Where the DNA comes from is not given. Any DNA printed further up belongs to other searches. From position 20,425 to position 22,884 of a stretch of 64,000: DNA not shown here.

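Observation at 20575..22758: Single-polypeptide NapC/NirT-type membrane anchor fused to a 16-haem wire with an internally duplicated helical module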

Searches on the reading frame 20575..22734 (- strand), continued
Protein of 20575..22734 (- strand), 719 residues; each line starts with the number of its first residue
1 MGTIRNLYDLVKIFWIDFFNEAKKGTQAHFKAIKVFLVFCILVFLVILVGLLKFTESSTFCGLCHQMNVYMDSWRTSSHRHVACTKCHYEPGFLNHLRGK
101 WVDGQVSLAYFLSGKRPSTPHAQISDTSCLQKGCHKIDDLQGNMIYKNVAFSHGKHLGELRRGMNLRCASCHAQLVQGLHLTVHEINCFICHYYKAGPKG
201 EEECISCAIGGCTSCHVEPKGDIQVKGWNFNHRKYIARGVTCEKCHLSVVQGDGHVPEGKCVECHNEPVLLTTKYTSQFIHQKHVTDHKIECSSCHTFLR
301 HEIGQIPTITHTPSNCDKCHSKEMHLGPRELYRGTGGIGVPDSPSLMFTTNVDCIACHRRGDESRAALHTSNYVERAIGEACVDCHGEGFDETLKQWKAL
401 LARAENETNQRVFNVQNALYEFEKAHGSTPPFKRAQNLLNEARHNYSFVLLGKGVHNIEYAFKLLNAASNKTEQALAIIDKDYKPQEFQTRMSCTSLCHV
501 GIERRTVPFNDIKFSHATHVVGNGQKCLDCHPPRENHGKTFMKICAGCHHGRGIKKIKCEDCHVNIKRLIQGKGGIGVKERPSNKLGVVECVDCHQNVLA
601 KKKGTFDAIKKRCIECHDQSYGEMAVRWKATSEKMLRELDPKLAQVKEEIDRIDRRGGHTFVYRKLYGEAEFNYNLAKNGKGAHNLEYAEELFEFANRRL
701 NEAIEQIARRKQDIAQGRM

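Call 38: find_homologous_proteins(query=A2, max_evalue=1e-20)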
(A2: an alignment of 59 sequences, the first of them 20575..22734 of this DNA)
Query A2 (59 sequences) (719 aa, profile of the alignment): 462 proteins with E <= 1e-20 among 4560 candidates; the best 120 are listed.
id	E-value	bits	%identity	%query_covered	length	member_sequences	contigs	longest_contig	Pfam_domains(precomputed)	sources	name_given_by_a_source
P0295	2.9e-219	748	34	81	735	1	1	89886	PF14537.12,PF03264.20,PF02085.22,PF14522.12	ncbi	-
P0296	1.3e-216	739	35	91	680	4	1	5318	PF14537.12,PF02085.22,PF14522.12,PF22113.2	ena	-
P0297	5.7e-213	727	33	92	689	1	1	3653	PF14537.12,PF03264.20,PF02085.22,PF14522.12,PF22113.2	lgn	-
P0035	6.0e-211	720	78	99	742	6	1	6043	PF14537.12,PF03264.20,PF02085.22,PF14522.12,PF22113.2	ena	-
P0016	6.5e-211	720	90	100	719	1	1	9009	PF14537.12,PF03264.20,PF02085.22,PF14522.12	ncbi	-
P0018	3.7e-210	718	89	100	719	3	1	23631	PF14537.12,PF03264.20,PF02085.22,PF14522.12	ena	-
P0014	6.5e-210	717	91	100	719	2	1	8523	PF14537.12,PF03264.20,PF02085.22,PF14522.12,PF22113.2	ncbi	-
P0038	9.2e-210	716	77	99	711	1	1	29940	PF14537.12,PF03264.20,PF02085.22,PF14522.12,PF22113.2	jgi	jgi:nitrate/TMAO reductase-like tetraheme cytochrome c subunit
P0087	3.3e-209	714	73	98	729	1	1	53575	PF14537.12,PF03264.20,PF02085.22,PF14522.12,PF22113.2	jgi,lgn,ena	-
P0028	3.8e-209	714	79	100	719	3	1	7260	PF14537.12,PF03264.20,PF02085.22,PF14522.12,PF22113.2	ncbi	-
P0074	4.9e-209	714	74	100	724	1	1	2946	PF14537.12,PF03264.20,PF02085.22,PF14522.12,PF22113.2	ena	-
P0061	5.8e-209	714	76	99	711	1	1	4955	PF14537.12,PF03264.20,PF02085.22,PF14522.12,PF22113.2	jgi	jgi:nitrate/TMAO reductase-like tetraheme cytochrome c subunit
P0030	1.4e-208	712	80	99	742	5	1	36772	PF14537.12,PF03264.20,PF02085.22,PF14522.12,PF22113.2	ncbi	-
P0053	2.0e-208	712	76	99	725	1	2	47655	PF14537.12,PF03264.20,PF02085.22,PF14522.12,PF22113.2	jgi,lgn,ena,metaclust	metaclust:\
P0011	2.2e-208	712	92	100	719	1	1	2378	PF14537.12,PF03264.20,PF02085.22,PF14522.12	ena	-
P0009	2.7e-208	711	92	100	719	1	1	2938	PF14537.12,PF03264.20,PF02085.22,PF14522.12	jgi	jgi:nitrate/TMAO reductase-like tetraheme cytochrome c subunit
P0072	3.0e-208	711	73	100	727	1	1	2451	PF14537.12,PF03264.20,PF02085.22,PF14522.12,PF22113.2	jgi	-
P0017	3.3e-208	711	90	100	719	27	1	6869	PF14537.12,PF03264.20,PF02085.22,PF14522.12,PF22113.2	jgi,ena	-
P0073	4.0e-208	711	73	100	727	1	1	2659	PF14537.12,PF03264.20,PF02085.22,PF14522.12,PF22113.2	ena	-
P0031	4.5e-208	711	77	100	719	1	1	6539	PF14537.12,PF03264.20,PF02085.22,PF14522.12,PF22113.2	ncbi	-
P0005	4.7e-208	711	92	100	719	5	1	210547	PF14537.12,PF03264.20,PF02085.22,PF14522.12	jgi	jgi:nitrate/TMAO reductase-like tetraheme cytochrome c subunit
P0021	4.9e-208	711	88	100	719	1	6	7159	PF14537.12,PF03264.20,PF02085.22,PF14522.12,PF22113.2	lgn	-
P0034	5.0e-208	711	76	100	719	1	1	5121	PF14537.12,PF03264.20,PF02085.22,PF14522.12,PF22113.2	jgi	jgi:nitrate/TMAO reductase-like tetraheme cytochrome c subunit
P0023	5.7e-208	710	81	100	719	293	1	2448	PF14537.12,PF03264.20,PF02085.22,PF14522.12,PF22113.2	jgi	jgi:nitrate/TMAO reductase-like tetraheme cytochrome c subunit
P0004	8.3e-208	710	92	100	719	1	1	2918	PF14537.12,PF03264.20,PF02085.22,PF14522.12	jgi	jgi:nitrate/TMAO reductase-like tetraheme cytochrome c subunit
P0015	9.2e-208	710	90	100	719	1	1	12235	PF14537.12,PF03264.20,PF02085.22,PF14522.12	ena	-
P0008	9.3e-208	710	92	100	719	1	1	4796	PF14537.12,PF03264.20,PF02085.22,PF14522.12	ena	-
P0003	1.1e-207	709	92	100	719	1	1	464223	PF14537.12,PF03264.20,PF02085.22,PF14522.12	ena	-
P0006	1.1e-207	709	92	100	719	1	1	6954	PF14537.12,PF03264.20,PF02085.22,PF14522.12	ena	-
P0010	1.1e-207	709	92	100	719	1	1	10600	PF14537.12,PF03264.20,PF02085.22,PF14522.12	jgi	jgi:nitrate/TMAO reductase-like tetraheme cytochrome c subunit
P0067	1.1e-207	709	75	98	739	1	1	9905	PF14537.12,PF03264.20,PF02085.22,PF14522.12,PF22113.2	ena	-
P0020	1.2e-207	709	88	100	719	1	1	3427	PF14537.12,PF03264.20,PF02085.22,PF14522.12,PF22113.2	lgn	-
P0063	1.2e-207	709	76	99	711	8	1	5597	PF14537.12,PF03264.20,PF02085.22,PF14522.12,PF22113.2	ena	-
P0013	1.2e-207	709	91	100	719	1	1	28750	PF14537.12,PF03264.20,PF02085.22,PF14522.12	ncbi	ncbi:MAG: cytochrome c3 family protein [Thermodesulfobacteriota bacterium]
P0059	1.4e-207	709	75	100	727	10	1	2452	PF14537.12,PF03264.20,PF02085.22,PF14522.12,PF22113.2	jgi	jgi:hypothetical protein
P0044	1.6e-207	709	76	100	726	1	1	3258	PF14537.12,PF03264.20,PF02085.22,PF14522.12,PF22113.2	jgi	jgi:nitrate/TMAO reductase-like tetraheme cytochrome c subunit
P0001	1.7e-207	709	92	100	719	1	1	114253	PF14537.12,PF03264.20,PF02085.22,PF14522.12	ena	-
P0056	1.7e-207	709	77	98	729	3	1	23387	PF14537.12,PF03264.20,PF02085.22,PF14522.12,PF22113.2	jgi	-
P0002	1.7e-207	709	92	100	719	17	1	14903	PF14537.12,PF03264.20,PF02085.22,PF14522.12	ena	-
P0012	1.8e-207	709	91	100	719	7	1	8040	PF14537.12,PF03264.20,PF02085.22,PF14522.12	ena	-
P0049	1.9e-207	709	76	98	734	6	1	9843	PF14537.12,PF03264.20,PF02085.22,PF14522.12,PF22113.2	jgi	jgi:nitrate/TMAO reductase-like tetraheme cytochrome c subunit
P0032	2.0e-207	709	77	100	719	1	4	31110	PF14537.12,PF03264.20,PF02085.22,PF14522.12,PF22113.2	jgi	jgi:nitrate/TMAO reductase-like tetraheme cytochrome c subunit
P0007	2.0e-207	708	92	100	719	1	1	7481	PF14537.12,PF03264.20,PF02085.22,PF14522.12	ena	-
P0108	2.2e-207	708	73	97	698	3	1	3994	PF14537.12,PF03264.20,PF02085.22,PF14522.12,PF22113.2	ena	-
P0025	2.6e-207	708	79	100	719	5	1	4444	PF14537.12,PF03264.20,PF02085.22,PF14522.12,PF22113.2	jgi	-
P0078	2.8e-207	708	73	98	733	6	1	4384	PF14537.12,PF03264.20,PF02085.22,PF14522.12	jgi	jgi:nitrate/TMAO reductase-like tetraheme cytochrome c subunit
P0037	2.8e-207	708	79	98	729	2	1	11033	PF14537.12,PF03264.20,PF02085.22,PF14522.12,PF22113.2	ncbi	ncbi:MAG: cytochrome c3 family protein [Thermodesulfobacteriota bacterium]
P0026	2.9e-207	708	81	99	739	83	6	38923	PF14537.12,PF03264.20,PF02085.22,PF14522.12,PF22113.2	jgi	jgi:nitrate/TMAO reductase-like tetraheme cytochrome c subunit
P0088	4.4e-207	707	72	98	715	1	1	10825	PF14537.12,PF03264.20,PF02085.22,PF14522.12,PF22113.2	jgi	jgi:nitrate/TMAO reductase-like tetraheme cytochrome c subunit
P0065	4.7e-207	707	76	99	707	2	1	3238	PF09699.16,PF14537.12,PF03264.20,PF02085.22,PF14522.12,PF22113.2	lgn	-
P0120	5.2e-207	707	69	99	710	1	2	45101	PF14537.12,PF03264.20,PF02085.22,PF14522.12,PF22113.2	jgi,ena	jgi:nitrate/TMAO reductase-like tetraheme cytochrome c subunit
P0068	6.4e-207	707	76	98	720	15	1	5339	PF14537.12,PF03264.20,PF02085.22,PF14522.12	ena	-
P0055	8.1e-207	707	78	99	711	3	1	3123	PF14537.12,PF03264.20,PF02085.22,PF14522.12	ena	-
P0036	8.6e-207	706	77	100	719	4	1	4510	PF14537.12,PF03264.20,PF02085.22,PF14522.12,PF22113.2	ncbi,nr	ncbi:MAG TPA: cytochrome c3 family protein [Thermodesulfobacteriota bacterium]|nr:cytochrome c3 fami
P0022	9.6e-207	706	82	100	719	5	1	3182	PF14537.12,PF03264.20,PF02085.22,PF14522.12,PF22113.2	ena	-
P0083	9.7e-207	706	73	99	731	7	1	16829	PF14537.12,PF03264.20,PF02085.22,PF14522.12,PF22113.2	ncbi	-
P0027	1.1e-206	706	79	100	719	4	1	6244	PF14537.12,PF03264.20,PF02085.22,PF14522.12,PF22113.2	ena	-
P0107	1.2e-206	706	77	92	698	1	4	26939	PF14537.12,PF03264.20,PF02085.22,PF14522.12,PF22113.2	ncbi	-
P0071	1.2e-206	706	75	98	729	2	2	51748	PF14537.12,PF03264.20,PF02085.22,PF14522.12,PF22113.2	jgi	jgi:nitrate/TMAO reductase-like tetraheme cytochrome c subunit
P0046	1.4e-206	706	76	100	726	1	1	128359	PF14537.12,PF03264.20,PF02085.22,PF14522.12,PF22113.2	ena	-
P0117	1.5e-206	706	74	92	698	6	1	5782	PF14537.12,PF03264.20,PF02085.22,PF14522.12,PF22113.2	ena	-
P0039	1.8e-206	705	78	99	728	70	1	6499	PF14537.12,PF03264.20,PF02085.22,PF14522.12,PF22113.2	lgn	-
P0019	1.8e-206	705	89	100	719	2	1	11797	PF14537.12,PF03264.20,PF02085.22,PF14522.12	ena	-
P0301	2.2e-206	705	71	92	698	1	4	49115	PF14537.12,PF03264.20,PF02085.22,PF14522.12,PF22113.2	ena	-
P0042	2.4e-206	705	78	99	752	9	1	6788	PF14537.12,PF03264.20,PF02085.22,PF14522.12,PF22113.2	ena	-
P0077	2.5e-206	705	71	100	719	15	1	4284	PF14537.12,PF03264.20,PF02085.22,PF14522.12,PF22113.2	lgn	-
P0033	3.3e-206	705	79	98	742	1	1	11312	PF14537.12,PF03264.20,PF02085.22,PF14522.12,PF22113.2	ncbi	-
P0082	3.3e-206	704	72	100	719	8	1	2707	PF14537.12,PF03264.20,PF02085.22,PF14522.12,PF22113.2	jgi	-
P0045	3.9e-206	704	75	100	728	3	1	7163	PF14537.12,PF03264.20,PF02085.22,PF14522.12,PF22113.2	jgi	jgi:hypothetical protein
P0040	4.6e-206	704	77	100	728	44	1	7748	PF14537.12,PF03264.20,PF02085.22,PF14522.12,PF22113.2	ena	-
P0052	5.1e-206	704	76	99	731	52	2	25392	PF14537.12,PF03264.20,PF02085.22,PF14522.12,PF22113.2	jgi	-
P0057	5.8e-206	704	75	100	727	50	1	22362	PF14537.12,PF03264.20,PF02085.22,PF14522.12,PF22113.2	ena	-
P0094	7.2e-206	703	78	92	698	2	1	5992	PF14537.12,PF03264.20,PF02085.22,PF14522.12,PF22113.2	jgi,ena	-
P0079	7.8e-206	703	74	100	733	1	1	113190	PF14537.12,PF03264.20,PF02085.22,PF14522.12,PF22113.2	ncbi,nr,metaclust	ncbi:MAG: hypothetical protein A2156_00515 [Deltaproteobacteria bacterium RBG_16_48_10]|nr:MAG: hypo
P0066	8.2e-206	703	76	98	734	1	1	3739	PF14537.12,PF03264.20,PF02085.22,PF14522.12,PF22113.2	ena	-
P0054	1.0e-205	703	76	98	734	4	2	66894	PF14537.12,PF03264.20,PF02085.22,PF14522.12,PF22113.2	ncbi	-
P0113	1.1e-205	703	73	97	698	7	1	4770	PF14537.12,PF03264.20,PF02085.22,PF14522.12,PF22113.2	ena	-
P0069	1.2e-205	703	75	99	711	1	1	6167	PF14537.12,PF03264.20,PF02085.22,PF14522.12,PF22113.2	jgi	-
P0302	1.3e-205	703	32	90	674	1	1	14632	PF14537.12,PF03264.20,PF02085.22,PF14522.12,PF22113.2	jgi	-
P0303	1.5e-205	702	69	99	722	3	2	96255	PF14537.12,PF03264.20,PF02085.22,PF14522.12,PF22113.2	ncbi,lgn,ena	-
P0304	1.6e-205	702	33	90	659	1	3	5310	PF14537.12,PF03264.20,PF02085.22,PF14522.12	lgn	-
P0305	2.0e-205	702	67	100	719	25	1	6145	PF14537.12,PF03264.20,PF02085.22,PF14522.12,PF22113.2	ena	-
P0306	2.1e-205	702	34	95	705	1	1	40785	PF14537.12,PF03264.20,PF02085.22,PF14522.12,PF22113.2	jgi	-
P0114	2.7e-205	701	73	97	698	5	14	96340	PF14537.12,PF03264.20,PF02085.22,PF14522.12,PF22113.2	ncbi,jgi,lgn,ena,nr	ncbi:MAG: hypothetical protein COS40_11655 [Deltaproteobacteria bacterium CG03_land_8_20_14_0_80_45_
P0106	3.2e-205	701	70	100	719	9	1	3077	PF14537.12,PF03264.20,PF02085.22,PF14522.12,PF22113.2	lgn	-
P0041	3.7e-205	701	77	98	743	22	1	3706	PF14537.12,PF03264.20,PF02085.22,PF14522.12,PF22113.2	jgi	jgi:nitrate/TMAO reductase-like tetraheme cytochrome c subunit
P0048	4.7e-205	701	77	98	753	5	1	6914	PF14537.12,PF03264.20,PF02085.22,PF14522.12,PF22113.2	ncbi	-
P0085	4.8e-205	701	71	100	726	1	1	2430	PF14537.12,PF03264.20,PF02085.22,PF14522.12,PF22113.2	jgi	jgi:hypothetical protein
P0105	4.9e-205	701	72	98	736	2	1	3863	PF14537.12,PF03264.20,PF02085.22,PF14522.12,PF22113.2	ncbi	-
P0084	6.0e-205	700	75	98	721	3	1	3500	PF14537.12,PF03264.20,PF02085.22,PF14522.12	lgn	-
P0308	6.1e-205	700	73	92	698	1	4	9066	PF14537.12,PF03264.20,PF02085.22,PF14522.12,PF22113.2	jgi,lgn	-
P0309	8.3e-205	700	72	92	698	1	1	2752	PF14537.12,PF03264.20,PF02085.22,PF14522.12,PF22113.2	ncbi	-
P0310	9.3e-205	700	73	92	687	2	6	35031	PF14537.12,PF03264.20,PF02085.22,PF14522.12,PF22113.2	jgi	jgi:nitrate/TMAO reductase-like tetraheme cytochrome c subunit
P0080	9.9e-205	700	73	100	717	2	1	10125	PF14537.12,PF03264.20,PF02085.22,PF14522.12,PF22113.2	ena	-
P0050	1.0e-204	700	76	100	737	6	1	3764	PF14537.12,PF03264.20,PF02085.22,PF14522.12,PF22113.2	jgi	-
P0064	1.1e-204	699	75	100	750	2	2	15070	PF14537.12,PF03264.20,PF02085.22,PF14522.12,PF22113.2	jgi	jgi:nitrate/TMAO reductase-like tetraheme cytochrome c subunit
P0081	1.4e-204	699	73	100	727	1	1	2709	PF14537.12,PF03264.20,PF02085.22,PF14522.12,PF22113.2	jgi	-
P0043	1.4e-204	699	78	98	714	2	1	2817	PF14537.12,PF03264.20,PF02085.22,PF14522.12,PF22113.2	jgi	-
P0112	1.5e-204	699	72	98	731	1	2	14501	PF14537.12,PF03264.20,PF02085.22,PF14522.12,PF22113.2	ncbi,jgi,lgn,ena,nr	ncbi:MAG: cytochrome c3 family protein [Syntrophaceae bacterium]|nr:cytochrome c3 family protein [Sy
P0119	1.6e-204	699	74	92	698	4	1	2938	PF14537.12,PF03264.20,PF02085.22,PF14522.12,PF22113.2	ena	-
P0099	1.7e-204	699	71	100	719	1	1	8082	PF14537.12,PF03264.20,PF02085.22,PF14522.12,PF22113.2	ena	-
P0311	1.8e-204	699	70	97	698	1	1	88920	PF14537.12,PF03264.20,PF02085.22,PF14522.12,PF22113.2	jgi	jgi:hypothetical protein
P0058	2.1e-204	699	75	99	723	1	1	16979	PF14537.12,PF03264.20,PF02085.22,PF14522.12,PF22113.2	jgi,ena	-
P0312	2.2e-204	698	73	94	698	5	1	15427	PF14537.12,PF03264.20,PF02085.22,PF14522.12,PF22113.2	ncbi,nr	ncbi:MAG: hypothetical protein A2157_12920 [Deltaproteobacteria bacterium RBG_16_47_11]|nr:MAG: hypo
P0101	2.3e-204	698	71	100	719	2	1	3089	PF14537.12,PF03264.20,PF02085.22,PF14522.12,PF22113.2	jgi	-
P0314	2.9e-204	698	57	99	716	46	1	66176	PF14537.12,PF03264.20,PF02085.22,PF14522.12,PF22113.2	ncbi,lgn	ncbi:MAG: cytochrome c3 family protein [Thermodesulfobacteriota bacterium]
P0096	3.5e-204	698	72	99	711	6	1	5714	PF14537.12,PF03264.20,PF02085.22,PF14522.12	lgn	-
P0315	4.0e-204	698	73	91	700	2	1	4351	PF14537.12,PF03264.20,PF02085.22,PF14522.12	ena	-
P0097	4.2e-204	698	71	100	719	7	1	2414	PF14537.12,PF03264.20,PF02085.22,PF14522.12,PF22113.2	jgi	jgi:nitrate/TMAO reductase-like tetraheme cytochrome c subunit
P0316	4.3e-204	697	70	98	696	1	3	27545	PF14537.12,PF03264.20,PF02085.22,PF14522.12,PF22113.2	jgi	jgi:hypothetical protein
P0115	4.5e-204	697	69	100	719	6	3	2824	PF14537.12,PF03264.20,PF02085.22,PF14522.12,PF22113.2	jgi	jgi:nitrate/TMAO reductase-like tetraheme cytochrome c subunit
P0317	5.6e-204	697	72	92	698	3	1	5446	PF14537.12,PF03264.20,PF02085.22,PF14522.12,PF22113.2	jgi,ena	-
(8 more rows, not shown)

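Call 40: find_encoding_contigs(protein=P0295, flank=10000, max_places=1)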
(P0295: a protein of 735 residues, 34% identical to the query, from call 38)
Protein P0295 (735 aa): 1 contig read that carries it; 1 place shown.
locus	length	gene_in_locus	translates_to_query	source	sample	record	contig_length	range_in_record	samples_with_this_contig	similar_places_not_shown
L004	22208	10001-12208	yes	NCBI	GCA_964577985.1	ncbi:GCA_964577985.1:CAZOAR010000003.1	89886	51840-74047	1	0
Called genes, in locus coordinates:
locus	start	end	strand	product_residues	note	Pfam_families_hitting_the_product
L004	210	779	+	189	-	PF00691:OmpA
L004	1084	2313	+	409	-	PF00483:NTP_transferase, PF24894:Hexapep_GlmU, PF25247:LbH_GLGC (faint), PF25084:LbH_EIF2B, PF25087:GMPPB_C (weak)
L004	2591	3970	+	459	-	PF00072:Response_reg, PF00158:Sigma54_activat, PF14532:Sigma54_activ_2, PF00004:AAA (weak), PF25601:AAA_lid_14, PF02954:HTH_8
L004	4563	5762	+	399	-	PF01053:Cys_Met_Meta_PP, PF00155:Aminotran_1_2, PF06838:Met_gamma_lyase, PF01212:Beta_elim_lyase (weak), PF00266:Aminotran_5 (weak)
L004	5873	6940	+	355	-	PF02812:ELFV_dehydrog_N, PF03807:F420_oxidored (faint), PF00208:ELFV_dehydrog (weak), PF02254:TrkA_N (weak), PF00208:ELFV_dehydrog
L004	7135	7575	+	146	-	PF00355:Rieske, PF13806:Rieske_2 (weak)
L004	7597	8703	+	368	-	PF01292:Ni_hydr_CYTB (weak), PF00033:Cytochrome_B, PF13631:Cytochrom_B_N_2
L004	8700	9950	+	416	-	PF14522:Cytochrome_C7 (faint), PF22113:Mtrc-MtrF_II-IV_dom (faint), PF09699:Paired_CXXCH_1 (faint), PF14537:Cytochrom_c3_2 (faint)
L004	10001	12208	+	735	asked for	PF02085:Cytochrom_CIII (faint), PF03264:Cytochrom_NNT, PF14522:Cytochrome_C7 (faint), PF14537:Cytochrom_c3_2 (weak)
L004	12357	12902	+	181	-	PF14522:Cytochrome_C7 (faint), PF22113:Mtrc-MtrF_II-IV_dom (weak), PF09699:Paired_CXXCH_1 (faint), PF13435:Cytochrome_C554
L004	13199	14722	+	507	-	PF21563:Mcp40H-20_sensor (weak), PF00672:HAMP, PF00512:HisKA, PF02518:HATPase_c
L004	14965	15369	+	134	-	PF23198:PDE8A_N (weak), PF00072:Response_reg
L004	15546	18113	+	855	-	-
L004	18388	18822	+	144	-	PF00572:Ribosomal_L13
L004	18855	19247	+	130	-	PF00380:Ribosomal_S9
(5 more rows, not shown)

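Call 41: find_encoding_contigs(protein=P0306, flank=10000, max_places=1)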
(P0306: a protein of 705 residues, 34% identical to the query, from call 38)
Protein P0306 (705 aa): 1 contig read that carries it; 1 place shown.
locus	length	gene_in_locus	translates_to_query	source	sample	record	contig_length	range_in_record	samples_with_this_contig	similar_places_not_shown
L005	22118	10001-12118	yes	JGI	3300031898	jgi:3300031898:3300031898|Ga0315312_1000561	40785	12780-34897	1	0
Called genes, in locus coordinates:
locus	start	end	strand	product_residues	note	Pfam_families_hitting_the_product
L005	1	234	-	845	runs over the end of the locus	PF10518:TAT_signal (weak), PF04879:Molybdop_Fe4S4, PF00384:Molybdopterin, PF01568:Molydop_binding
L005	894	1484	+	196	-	-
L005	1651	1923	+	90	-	-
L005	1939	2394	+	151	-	PF00355:Rieske, PF13806:Rieske_2 (weak)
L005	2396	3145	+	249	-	PF00033:Cytochrome_B, PF13631:Cytochrom_B_N_2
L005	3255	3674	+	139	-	PF00032:Cytochrom_B_C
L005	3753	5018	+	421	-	PF02085:Cytochrom_CIII (faint), PF09699:Paired_CXXCH_1 (faint), PF14522:Cytochrome_C7 (faint), PF22113:Mtrc-MtrF_II-IV_dom (faint), PF22678:Cytochrom_c_NrfB-like (faint), PF14537:Cytochrom_c3_2 (weak)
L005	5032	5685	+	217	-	PF13183:Fer4_8 (faint), PF12797:Fer4_2 (weak), PF12838:Fer4_7 (faint), PF13187:Fer4_9 (faint), PF13247:Fer4_11, PF00037:Fer4 (weak), PF12837:Fer4_6 (weak), PF13237:Fer4_10 (weak)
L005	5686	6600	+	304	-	PF03916:NrfD, PF14589:NrfD_2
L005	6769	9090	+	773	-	PF04879:Molybdop_Fe4S4, PF00384:Molybdopterin, PF01568:Molydop_binding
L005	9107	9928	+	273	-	PF09699:Paired_CXXCH_1 (faint), PF14522:Cytochrome_C7 (faint), PF14537:Cytochrom_c3_2 (faint), PF22113:Mtrc-MtrF_II-IV_dom (faint)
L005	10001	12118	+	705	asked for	PF03264:Cytochrom_NNT, PF14522:Cytochrome_C7 (faint), PF02085:Cytochrom_CIII (faint), PF14537:Cytochrom_c3_2 (faint), PF22113:Mtrc-MtrF_II-IV_dom (weak)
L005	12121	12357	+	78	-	-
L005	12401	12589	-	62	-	-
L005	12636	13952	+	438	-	PF14522:Cytochrome_C7 (faint), PF14537:Cytochrom_c3_2 (faint)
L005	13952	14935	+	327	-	-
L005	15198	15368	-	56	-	-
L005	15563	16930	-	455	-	PF00072:Response_reg, PF00158:Sigma54_activat, PF14532:Sigma54_activ_2, PF07728:AAA_5 (weak), PF25601:AAA_lid_14, PF02954:HTH_8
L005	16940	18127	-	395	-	PF02518:HATPase_c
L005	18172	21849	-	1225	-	PF13510:Fer2_4, PF14691:Fer4_20, PF01266:DAO (weak), PF07992:Pyr_redox_2, PF12831:FAD_oxidored (weak), PF13450:NAD_binding_8, PF22117:Fer4_Nqo3, PF00384:Molybdopterin, +8 more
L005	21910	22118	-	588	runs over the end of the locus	PF01512:Complex1_51K, PF10589:NADH_4Fe-4S, PF00037:Fer4 (weak), PF13237:Fer4_10 (weak), PF14697:Fer4_21 (weak), PF12837:Fer4_6 (weak), PF12838:Fer4_7, PF13187:Fer4_9, +1 more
